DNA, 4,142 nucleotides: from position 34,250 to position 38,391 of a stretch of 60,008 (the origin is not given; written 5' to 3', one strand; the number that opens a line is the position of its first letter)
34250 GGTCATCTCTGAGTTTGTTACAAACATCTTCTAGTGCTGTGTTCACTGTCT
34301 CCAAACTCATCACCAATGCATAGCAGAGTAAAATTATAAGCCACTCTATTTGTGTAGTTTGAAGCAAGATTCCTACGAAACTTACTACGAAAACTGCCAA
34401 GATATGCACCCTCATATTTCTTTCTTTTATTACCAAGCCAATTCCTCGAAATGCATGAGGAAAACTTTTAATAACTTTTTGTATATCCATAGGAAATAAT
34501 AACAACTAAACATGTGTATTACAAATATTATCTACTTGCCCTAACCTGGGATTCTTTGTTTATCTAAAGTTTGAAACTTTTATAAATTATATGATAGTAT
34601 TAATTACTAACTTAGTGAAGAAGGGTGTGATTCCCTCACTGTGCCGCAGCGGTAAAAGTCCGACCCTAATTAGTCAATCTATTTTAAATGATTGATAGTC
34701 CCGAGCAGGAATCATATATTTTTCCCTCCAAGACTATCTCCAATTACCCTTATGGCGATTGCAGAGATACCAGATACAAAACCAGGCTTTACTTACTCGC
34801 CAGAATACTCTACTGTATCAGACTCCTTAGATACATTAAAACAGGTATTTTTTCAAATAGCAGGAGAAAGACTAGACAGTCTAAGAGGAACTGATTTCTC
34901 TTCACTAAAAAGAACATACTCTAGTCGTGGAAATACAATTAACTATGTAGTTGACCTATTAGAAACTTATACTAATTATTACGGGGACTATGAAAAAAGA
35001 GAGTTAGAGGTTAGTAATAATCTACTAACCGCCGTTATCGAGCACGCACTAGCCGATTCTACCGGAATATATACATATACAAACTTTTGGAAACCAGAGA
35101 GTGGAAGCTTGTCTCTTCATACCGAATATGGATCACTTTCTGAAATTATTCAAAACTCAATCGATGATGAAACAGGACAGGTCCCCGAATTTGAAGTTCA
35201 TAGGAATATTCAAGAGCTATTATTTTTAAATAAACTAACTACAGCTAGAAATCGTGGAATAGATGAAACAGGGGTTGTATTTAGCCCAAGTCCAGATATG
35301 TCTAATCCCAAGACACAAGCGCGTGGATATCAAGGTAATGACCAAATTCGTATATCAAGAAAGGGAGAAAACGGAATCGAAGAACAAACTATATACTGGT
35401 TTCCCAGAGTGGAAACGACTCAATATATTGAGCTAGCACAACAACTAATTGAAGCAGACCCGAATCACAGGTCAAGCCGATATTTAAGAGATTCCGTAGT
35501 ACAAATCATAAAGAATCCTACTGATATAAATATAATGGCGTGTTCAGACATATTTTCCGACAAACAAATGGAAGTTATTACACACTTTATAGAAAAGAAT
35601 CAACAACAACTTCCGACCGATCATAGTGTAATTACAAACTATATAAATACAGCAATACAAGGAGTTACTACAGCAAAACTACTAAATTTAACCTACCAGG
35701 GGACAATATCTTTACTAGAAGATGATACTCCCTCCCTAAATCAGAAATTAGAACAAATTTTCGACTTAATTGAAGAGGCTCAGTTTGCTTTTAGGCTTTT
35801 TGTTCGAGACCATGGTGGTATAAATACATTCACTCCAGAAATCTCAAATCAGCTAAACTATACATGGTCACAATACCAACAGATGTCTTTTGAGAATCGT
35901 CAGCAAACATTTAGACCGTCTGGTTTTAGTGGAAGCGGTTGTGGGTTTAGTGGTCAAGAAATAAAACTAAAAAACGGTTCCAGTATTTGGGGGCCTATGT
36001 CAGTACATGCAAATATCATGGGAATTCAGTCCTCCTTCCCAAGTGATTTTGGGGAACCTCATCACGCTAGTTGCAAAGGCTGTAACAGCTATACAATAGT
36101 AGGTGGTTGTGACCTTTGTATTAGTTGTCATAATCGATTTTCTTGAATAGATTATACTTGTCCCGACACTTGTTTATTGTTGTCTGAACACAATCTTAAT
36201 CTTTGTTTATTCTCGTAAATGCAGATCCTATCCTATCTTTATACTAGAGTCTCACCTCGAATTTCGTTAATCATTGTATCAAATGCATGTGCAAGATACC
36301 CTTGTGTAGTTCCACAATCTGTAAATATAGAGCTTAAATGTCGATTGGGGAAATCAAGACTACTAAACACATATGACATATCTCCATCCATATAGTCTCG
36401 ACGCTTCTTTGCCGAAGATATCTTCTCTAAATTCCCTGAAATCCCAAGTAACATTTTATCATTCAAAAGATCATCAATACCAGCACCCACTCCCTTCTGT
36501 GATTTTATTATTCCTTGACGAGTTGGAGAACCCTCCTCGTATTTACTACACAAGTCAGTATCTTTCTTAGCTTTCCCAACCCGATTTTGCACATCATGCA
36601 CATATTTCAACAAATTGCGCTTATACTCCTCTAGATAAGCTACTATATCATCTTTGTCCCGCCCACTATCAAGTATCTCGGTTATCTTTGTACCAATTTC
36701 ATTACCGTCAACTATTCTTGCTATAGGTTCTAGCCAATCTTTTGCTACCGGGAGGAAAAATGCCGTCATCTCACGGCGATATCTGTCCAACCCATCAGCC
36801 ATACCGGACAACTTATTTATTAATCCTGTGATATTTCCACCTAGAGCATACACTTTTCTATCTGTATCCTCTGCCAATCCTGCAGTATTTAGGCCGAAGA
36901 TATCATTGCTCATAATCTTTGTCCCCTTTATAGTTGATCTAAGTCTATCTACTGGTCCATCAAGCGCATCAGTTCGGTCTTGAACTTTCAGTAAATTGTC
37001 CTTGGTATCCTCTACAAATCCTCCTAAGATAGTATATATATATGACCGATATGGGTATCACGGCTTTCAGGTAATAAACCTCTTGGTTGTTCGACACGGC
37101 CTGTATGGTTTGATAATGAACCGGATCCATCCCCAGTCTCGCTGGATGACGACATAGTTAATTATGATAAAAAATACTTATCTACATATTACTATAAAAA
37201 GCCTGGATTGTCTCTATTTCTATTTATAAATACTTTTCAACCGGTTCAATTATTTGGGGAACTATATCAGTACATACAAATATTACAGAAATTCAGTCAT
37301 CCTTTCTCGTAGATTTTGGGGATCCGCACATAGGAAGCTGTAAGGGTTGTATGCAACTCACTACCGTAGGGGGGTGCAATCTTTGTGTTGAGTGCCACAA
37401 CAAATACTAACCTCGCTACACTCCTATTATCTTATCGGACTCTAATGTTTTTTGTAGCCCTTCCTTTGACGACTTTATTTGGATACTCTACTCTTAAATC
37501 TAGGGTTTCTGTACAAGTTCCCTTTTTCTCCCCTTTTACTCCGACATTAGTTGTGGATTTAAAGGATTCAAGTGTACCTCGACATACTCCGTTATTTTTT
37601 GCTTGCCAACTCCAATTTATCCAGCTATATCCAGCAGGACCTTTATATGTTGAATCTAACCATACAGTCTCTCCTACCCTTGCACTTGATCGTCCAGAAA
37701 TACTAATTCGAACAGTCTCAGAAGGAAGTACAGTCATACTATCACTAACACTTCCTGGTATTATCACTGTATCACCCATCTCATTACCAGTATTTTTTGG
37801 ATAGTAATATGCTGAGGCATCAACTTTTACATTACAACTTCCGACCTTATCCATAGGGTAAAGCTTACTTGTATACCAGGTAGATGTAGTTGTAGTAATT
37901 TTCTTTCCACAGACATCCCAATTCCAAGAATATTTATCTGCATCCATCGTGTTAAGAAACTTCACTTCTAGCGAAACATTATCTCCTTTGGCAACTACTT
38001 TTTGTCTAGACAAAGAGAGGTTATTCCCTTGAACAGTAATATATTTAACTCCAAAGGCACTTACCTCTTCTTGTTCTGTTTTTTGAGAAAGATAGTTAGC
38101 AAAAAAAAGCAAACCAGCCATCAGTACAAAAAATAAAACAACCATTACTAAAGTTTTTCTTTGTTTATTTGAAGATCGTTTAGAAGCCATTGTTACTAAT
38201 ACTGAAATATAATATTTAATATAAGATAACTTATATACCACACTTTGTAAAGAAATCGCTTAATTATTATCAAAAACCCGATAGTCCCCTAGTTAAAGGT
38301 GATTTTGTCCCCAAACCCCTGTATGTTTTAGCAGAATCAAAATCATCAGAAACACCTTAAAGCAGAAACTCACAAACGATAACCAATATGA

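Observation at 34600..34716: Compact cobalamin-riboswitch-like aptamer controlling an orphan gene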

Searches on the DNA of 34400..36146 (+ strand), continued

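Call 58: search_rna_families(sources=[L135, L044, L136], threshold=evalue, max_evalue=0.01, show_alignments=3)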
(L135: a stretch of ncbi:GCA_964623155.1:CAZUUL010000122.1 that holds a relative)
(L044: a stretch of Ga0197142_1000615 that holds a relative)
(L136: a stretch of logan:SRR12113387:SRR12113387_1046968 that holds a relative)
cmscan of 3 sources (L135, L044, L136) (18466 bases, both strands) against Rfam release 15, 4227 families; matches with E-value up to 0.01: 3.
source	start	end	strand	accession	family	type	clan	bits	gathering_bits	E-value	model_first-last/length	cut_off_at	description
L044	12310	12395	-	RF00005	tRNA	Gene; tRNA;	CL00001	53.1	29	4.1e-09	1-71/71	no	tRNA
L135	106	175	+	RF01689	AdoCbl-II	Cis-reg; riboswitch;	CL00101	43.5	36.5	1.1e-07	1-81/81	no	AdoCbl-II (Cobalamin/B12) riboswitch aptamer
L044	10881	11019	+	RF00174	Cobalamin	Cis-reg; riboswitch;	CL00101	43.1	31.5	4.5e-08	1-189/189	no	Cobalamin riboswitch aptamer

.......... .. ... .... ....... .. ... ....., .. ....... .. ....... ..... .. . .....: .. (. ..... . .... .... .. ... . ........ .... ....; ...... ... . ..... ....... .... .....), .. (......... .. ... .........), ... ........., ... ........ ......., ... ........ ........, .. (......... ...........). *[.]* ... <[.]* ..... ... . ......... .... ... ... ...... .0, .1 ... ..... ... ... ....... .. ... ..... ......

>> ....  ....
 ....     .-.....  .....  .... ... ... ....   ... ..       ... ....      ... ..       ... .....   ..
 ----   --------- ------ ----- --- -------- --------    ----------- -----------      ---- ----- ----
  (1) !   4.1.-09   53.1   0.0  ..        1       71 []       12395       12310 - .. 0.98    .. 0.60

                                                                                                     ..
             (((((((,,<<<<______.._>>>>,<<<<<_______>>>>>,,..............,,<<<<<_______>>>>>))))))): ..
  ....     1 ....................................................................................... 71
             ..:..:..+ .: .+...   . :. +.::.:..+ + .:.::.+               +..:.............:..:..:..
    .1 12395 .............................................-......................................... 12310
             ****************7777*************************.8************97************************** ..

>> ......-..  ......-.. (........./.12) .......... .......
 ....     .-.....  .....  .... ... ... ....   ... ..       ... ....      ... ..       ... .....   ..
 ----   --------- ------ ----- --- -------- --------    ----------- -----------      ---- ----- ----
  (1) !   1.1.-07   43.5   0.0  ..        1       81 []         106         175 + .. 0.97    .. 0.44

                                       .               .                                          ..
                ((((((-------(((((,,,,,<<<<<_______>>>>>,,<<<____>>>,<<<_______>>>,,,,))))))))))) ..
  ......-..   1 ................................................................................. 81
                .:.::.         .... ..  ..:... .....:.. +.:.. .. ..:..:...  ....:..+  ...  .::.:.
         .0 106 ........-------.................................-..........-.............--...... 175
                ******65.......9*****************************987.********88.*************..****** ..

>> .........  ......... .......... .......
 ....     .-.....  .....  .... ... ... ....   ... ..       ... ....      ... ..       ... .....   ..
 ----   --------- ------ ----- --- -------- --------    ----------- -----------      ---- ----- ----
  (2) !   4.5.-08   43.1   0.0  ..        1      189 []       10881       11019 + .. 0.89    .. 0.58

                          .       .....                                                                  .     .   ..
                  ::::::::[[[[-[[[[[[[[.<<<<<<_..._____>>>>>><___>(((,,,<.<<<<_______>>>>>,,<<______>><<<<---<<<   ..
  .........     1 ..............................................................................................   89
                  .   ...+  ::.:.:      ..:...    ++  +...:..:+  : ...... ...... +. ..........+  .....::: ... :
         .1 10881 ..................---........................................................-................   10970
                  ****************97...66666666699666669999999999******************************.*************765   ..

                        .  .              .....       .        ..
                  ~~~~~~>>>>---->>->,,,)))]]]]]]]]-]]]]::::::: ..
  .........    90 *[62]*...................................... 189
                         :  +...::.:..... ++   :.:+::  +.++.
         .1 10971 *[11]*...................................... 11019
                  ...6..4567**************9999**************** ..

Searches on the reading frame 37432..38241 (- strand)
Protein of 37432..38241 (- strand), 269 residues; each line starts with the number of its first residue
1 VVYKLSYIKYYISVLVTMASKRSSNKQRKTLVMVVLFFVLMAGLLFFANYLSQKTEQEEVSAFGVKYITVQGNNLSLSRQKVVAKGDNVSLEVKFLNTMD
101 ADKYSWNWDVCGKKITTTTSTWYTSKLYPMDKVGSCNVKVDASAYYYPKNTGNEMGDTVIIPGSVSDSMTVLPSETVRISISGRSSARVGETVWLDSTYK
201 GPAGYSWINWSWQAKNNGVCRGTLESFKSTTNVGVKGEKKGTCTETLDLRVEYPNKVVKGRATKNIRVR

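Call 5: search_protein_families(library=pfam, proteins=[window:37432-38241:-], max_evalue=0.01)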
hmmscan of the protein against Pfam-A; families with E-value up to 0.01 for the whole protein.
window:37432-38241:- (269 aa): 1 family
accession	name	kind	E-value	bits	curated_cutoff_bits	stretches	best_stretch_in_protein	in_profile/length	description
PF00801.26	PKD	-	0.0019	18.6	23.5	0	77-143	4-66/80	PKD domain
